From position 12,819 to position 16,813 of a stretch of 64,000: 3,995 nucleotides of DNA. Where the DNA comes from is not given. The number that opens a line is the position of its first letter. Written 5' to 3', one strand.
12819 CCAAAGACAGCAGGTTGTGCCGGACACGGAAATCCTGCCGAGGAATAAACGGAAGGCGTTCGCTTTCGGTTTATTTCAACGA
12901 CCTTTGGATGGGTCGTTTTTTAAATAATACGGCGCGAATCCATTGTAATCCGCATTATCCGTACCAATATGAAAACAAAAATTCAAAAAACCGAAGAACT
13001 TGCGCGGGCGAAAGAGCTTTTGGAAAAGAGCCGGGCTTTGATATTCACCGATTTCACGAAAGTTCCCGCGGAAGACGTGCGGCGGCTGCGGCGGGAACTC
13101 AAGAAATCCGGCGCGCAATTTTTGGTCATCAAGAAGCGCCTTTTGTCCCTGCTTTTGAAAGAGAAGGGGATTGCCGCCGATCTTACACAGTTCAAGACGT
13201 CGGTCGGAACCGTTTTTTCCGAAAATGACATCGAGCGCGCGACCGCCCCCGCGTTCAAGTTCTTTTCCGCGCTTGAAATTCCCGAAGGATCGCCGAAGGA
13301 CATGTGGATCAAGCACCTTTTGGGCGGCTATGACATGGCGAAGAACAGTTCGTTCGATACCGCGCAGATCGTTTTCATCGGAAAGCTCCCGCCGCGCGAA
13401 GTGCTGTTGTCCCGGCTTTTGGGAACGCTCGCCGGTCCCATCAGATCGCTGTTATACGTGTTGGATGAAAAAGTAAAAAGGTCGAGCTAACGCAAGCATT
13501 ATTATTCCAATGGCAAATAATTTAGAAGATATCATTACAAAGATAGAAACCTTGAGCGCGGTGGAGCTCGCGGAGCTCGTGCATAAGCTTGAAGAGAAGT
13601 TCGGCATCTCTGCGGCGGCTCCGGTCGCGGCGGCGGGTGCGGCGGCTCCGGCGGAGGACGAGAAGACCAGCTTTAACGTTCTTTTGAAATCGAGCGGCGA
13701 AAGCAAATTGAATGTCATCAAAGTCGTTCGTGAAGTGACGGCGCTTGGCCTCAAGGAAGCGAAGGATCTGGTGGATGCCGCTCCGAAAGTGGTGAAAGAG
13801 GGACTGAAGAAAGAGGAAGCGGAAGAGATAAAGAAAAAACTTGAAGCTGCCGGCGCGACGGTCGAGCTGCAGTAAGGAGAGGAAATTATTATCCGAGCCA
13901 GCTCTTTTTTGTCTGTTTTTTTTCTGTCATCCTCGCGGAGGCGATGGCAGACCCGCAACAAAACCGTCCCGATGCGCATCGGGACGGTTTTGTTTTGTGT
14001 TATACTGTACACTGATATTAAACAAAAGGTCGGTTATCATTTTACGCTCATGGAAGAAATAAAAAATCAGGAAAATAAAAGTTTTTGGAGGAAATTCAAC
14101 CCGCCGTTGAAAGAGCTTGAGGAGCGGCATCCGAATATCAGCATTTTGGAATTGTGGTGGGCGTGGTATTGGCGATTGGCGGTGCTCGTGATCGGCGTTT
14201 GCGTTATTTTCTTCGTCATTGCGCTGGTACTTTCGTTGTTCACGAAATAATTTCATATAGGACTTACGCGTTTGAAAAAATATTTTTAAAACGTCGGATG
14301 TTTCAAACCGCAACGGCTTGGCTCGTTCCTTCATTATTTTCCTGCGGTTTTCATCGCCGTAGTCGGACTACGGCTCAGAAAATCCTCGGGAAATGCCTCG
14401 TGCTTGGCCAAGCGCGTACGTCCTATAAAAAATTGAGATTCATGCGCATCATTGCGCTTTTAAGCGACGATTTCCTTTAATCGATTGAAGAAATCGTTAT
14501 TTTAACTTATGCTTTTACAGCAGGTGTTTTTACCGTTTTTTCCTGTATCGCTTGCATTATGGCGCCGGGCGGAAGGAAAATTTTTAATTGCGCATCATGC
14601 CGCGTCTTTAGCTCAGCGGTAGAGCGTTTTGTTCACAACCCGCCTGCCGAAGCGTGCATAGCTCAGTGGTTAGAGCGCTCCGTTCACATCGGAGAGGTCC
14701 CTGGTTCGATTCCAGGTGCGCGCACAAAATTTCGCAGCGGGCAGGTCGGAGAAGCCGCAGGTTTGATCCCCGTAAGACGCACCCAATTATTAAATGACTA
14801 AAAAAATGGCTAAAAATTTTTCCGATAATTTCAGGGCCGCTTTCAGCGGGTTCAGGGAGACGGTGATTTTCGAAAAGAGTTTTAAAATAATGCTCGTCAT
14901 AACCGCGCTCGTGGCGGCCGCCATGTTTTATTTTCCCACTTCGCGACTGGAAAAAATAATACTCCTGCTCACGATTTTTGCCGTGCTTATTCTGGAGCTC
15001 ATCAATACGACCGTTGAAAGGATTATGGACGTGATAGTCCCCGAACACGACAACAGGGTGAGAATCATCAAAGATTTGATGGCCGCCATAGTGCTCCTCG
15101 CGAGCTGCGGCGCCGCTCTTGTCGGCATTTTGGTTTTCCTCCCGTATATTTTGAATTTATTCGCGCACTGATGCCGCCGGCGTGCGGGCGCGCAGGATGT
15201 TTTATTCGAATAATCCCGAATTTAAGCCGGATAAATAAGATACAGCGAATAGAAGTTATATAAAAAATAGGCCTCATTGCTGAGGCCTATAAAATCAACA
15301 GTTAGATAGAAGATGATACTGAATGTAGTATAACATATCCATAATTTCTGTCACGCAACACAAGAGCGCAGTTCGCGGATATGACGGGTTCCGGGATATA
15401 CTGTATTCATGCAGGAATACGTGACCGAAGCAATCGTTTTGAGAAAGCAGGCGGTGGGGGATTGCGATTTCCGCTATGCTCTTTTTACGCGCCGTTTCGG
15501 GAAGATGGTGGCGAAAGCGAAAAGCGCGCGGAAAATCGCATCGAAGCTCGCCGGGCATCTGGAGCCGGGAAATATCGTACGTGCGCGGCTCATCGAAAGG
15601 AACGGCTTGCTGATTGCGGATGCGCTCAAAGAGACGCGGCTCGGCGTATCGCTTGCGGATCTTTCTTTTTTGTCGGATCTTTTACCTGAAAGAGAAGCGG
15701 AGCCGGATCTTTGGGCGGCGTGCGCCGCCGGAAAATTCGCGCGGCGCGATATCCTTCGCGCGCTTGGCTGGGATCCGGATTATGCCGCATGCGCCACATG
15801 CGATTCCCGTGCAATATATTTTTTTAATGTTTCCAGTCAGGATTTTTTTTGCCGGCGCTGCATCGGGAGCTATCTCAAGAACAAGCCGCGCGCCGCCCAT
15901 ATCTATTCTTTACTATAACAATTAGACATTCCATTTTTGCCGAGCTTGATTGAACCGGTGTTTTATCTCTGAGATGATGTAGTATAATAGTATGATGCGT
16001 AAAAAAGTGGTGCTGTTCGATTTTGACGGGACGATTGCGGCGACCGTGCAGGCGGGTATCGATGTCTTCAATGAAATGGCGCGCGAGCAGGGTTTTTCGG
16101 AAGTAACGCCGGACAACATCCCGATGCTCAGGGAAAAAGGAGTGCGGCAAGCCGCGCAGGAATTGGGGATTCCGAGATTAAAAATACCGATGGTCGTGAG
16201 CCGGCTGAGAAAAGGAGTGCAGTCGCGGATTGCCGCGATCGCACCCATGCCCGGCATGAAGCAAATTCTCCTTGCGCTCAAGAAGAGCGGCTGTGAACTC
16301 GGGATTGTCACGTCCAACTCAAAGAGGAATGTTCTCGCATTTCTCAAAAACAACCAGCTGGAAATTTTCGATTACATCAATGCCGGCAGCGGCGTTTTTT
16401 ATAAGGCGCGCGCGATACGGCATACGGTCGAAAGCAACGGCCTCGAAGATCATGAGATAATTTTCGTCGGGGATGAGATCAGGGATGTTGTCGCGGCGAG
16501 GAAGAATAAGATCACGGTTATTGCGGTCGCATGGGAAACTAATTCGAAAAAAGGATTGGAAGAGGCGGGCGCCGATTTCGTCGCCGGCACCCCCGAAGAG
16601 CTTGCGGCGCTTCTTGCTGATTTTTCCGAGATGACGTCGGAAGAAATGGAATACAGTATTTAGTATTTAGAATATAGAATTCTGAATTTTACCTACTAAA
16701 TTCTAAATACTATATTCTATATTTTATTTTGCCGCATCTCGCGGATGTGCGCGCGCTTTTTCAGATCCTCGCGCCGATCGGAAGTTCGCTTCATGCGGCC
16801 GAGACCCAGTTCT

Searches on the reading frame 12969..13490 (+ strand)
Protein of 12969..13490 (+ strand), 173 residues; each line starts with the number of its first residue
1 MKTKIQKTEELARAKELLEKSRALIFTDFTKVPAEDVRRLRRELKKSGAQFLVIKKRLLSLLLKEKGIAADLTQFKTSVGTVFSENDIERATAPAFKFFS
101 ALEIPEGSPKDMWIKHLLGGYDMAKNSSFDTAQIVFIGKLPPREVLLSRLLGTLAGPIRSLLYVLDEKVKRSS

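Call 26: search_protein_families(library=pfam, proteins=[window:12969-13490:+])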
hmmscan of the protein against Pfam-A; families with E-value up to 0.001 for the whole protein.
window:12969-13490:+ (173 aa): 1 family
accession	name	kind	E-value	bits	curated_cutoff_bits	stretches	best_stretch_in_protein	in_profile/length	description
PF00466.25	Ribosomal_L10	-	1.8e-14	54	22.8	1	3-91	2-91/100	Ribosomal protein L10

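Call 27: find_homologous_proteins(query=window:12969-13490:+, max_evalue=1e-20)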
Query window:12969-13490:+ (173 aa): 382 proteins with E <= 1e-20 among 741 candidates; the best 120 are listed.
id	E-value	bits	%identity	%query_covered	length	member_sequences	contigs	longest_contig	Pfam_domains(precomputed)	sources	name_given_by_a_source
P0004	6.7e-103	360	100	100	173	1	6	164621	PF00466.26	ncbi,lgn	-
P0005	1.9e-91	322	87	100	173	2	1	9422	PF00466.26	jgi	jgi:large subunit ribosomal protein L10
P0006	6.7e-90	317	88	100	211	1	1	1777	PF00466.26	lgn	-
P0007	8.1e-90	317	87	100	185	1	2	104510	PF00466.26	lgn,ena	-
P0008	4.3e-86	305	82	100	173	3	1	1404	PF00466.26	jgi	-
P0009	1.2e-85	304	84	99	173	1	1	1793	PF00466.26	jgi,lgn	jgi:large subunit ribosomal protein L10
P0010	3.2e-85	302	83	100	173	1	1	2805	PF00466.26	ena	-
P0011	3.2e-84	299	82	100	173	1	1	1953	PF00466.26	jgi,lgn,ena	-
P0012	6.7e-84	298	82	99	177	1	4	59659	PF00466.26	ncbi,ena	-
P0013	1.1e-83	297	82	99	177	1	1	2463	PF00466.26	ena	-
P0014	1.6e-81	290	79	100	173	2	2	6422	PF00466.26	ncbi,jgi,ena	-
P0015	4.5e-81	289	77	100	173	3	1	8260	PF00466.26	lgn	-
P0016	4.3e-75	269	72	99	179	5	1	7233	PF00466.26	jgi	jgi:large subunit ribosomal protein L10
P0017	7.6e-74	265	71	100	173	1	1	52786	PF00466.26,PF27436.1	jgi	jgi:large subunit ribosomal protein L10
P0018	3.4e-73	263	72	100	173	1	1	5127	PF00466.26,PF27436.1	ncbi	-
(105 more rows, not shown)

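Call 28: find_encoding_contigs(protein=P0007, flank=10000, max_places=3)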
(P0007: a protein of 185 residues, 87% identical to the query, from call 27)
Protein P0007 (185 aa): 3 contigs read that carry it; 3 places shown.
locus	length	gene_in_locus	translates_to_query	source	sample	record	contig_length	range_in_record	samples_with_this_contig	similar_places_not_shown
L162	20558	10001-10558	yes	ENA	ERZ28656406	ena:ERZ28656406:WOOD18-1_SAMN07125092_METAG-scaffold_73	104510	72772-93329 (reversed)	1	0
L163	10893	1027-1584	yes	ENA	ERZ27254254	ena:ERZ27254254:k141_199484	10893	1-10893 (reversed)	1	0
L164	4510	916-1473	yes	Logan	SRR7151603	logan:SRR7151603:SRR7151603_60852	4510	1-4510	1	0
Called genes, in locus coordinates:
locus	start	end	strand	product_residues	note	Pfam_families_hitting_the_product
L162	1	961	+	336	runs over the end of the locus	-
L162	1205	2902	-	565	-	PF13328:HD_4, PF01966:HD, PF04607:RelA_SpoT, PF02824:TGS, PF13291:ACT_4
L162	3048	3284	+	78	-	-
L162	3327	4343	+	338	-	PF03462:PCRF, PF00472:RF-1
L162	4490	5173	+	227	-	PF00005:ABC_tran, PF13304:AAA_21 (faint)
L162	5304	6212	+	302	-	PF18075:FtsX_ECD, PF02687:FtsX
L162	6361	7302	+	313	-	PF01210:NAD_Gly3P_dh_N, PF02826:2-Hacid_dh_C (weak), PF03807:F420_oxidored (weak), PF07479:NAD_Gly3P_dh_C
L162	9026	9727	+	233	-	-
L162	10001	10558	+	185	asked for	PF00466:Ribosomal_L10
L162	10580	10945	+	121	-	PF16320:Ribosomal_L12_N, PF00542:Ribosomal_L12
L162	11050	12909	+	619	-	-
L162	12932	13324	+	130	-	PF00856:SET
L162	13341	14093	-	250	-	PF00856:SET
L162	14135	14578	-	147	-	PF00856:SET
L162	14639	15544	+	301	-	-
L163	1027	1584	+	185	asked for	PF00466:Ribosomal_L10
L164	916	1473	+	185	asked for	PF00466:Ribosomal_L10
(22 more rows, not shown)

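Call 29: find_encoding_contigs(protein=P0012, flank=10000, max_places=3)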
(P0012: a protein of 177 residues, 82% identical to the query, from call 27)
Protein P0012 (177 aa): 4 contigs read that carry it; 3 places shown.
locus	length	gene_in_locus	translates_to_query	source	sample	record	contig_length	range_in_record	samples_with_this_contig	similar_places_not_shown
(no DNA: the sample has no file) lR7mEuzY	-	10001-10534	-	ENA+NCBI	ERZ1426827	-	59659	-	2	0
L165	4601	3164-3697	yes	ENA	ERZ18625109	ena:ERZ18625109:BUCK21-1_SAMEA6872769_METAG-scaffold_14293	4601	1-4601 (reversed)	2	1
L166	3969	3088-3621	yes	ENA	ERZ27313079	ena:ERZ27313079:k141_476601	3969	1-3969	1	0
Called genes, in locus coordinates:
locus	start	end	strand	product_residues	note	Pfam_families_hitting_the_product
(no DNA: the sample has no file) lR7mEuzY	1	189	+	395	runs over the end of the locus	PF13439:Glyco_transf_4, PF13579:Glyco_trans_4_4, PF00534:Glycos_transf_1, PF13692:Glyco_trans_1_4, PF13524:Glyco_trans_1_2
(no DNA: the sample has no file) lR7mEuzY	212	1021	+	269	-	PF00561:Abhydrolase_1, PF12146:Hydrolase_4, PF12697:Abhydrolase_6, PF03959:FSH1 (weak)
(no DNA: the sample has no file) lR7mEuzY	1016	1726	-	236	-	PF00535:Glycos_transf_2, PF10111:Glyco_tranf_2_2, PF13641:Glyco_tranf_2_3, PF13632:Glyco_trans_2_3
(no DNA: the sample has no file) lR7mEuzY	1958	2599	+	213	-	-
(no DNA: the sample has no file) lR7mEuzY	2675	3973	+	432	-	PF01566:Nramp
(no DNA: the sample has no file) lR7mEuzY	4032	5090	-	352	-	PF00089:Trypsin, PF13365:Trypsin_2, PF13180:PDZ_2, PF17820:PDZ_6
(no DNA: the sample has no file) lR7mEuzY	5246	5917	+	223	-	PF00072:Response_reg, PF00486:Trans_reg_C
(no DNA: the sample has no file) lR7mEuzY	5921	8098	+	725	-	PF00512:HisKA, PF02518:HATPase_c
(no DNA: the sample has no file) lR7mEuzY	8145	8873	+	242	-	PF20582:UPF0758_N, PF04002:RadC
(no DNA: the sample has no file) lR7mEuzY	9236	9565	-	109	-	PF00707:IF3_C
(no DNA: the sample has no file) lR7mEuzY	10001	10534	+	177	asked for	PF00466:Ribosomal_L10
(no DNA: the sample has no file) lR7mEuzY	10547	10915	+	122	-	PF16320:Ribosomal_L12_N, PF00542:Ribosomal_L12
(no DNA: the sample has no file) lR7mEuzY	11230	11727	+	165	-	PF13302:Acetyltransf_3 (weak), PF00583:Acetyltransf_1, PF13508:Acetyltransf_7 (weak)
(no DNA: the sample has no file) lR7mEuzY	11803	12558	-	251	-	PF00856:SET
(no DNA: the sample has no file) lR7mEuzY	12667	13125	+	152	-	PF00856:SET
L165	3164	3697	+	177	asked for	PF00466:Ribosomal_L10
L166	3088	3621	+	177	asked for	PF00466:Ribosomal_L10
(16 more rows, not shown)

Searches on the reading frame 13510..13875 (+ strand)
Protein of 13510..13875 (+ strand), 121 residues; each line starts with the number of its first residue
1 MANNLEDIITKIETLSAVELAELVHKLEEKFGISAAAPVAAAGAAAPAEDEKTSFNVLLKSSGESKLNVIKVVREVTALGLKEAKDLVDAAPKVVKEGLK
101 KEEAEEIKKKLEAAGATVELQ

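Call 26: search_protein_families(library=pfam, proteins=[window:13510-13875:+])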
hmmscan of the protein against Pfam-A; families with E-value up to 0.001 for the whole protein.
window:13510-13875:+ (121 aa): 2 families
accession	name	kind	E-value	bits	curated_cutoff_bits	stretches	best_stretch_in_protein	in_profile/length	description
PF00542.24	Ribosomal_L12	-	7e-30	103.6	25.9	1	55-121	1-67/67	Ribosomal protein L7/L12 C-terminal domain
PF16320.10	Ribosomal_L12_N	-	8.1e-16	57.9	25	1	6-49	3-46/48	Ribosomal protein L7/L12 dimerisation domain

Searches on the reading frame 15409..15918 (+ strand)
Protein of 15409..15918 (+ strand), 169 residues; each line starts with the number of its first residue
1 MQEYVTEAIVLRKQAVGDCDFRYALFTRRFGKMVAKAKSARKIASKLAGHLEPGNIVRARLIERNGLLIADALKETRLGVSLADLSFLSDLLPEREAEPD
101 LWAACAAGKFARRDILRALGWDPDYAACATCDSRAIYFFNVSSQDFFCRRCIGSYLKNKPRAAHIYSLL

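Call 26: search_protein_families(library=pfam, proteins=[window:15409-15918:+])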
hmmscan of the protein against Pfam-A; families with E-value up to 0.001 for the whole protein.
window:15409-15918:+ (169 aa): 1 family
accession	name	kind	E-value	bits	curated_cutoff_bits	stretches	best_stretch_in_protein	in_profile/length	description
PF11967.14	RecO_N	-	8.9e-12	45.3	27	1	1-67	1-68/80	Recombination protein O N terminal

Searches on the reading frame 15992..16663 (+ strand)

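Call 26: search_protein_families(library=pfam, proteins=[window:15992-16663:+])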
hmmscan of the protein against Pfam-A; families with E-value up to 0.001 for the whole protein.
window:15992-16663:+ (223 aa): 4 families
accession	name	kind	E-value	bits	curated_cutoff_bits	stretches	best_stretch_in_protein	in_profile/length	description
PF13419.12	HAD_2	-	4.6e-34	118.5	23.8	1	7-179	1-178/178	Haloacid dehalogenase-like hydrolase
PF00702.32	Hydrolase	-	1.2e-15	58.8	26.4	1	5-170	2-188/191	haloacid dehalogenase-like hydrolase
PF12710.13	HAD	-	1.7e-09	38.8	27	1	7-170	1-189/189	haloacid dehalogenase-like hydrolase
PF13242.12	Hydrolase_like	-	0.00011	22.4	22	1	142-198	10-69/75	HAD-hyrolase-like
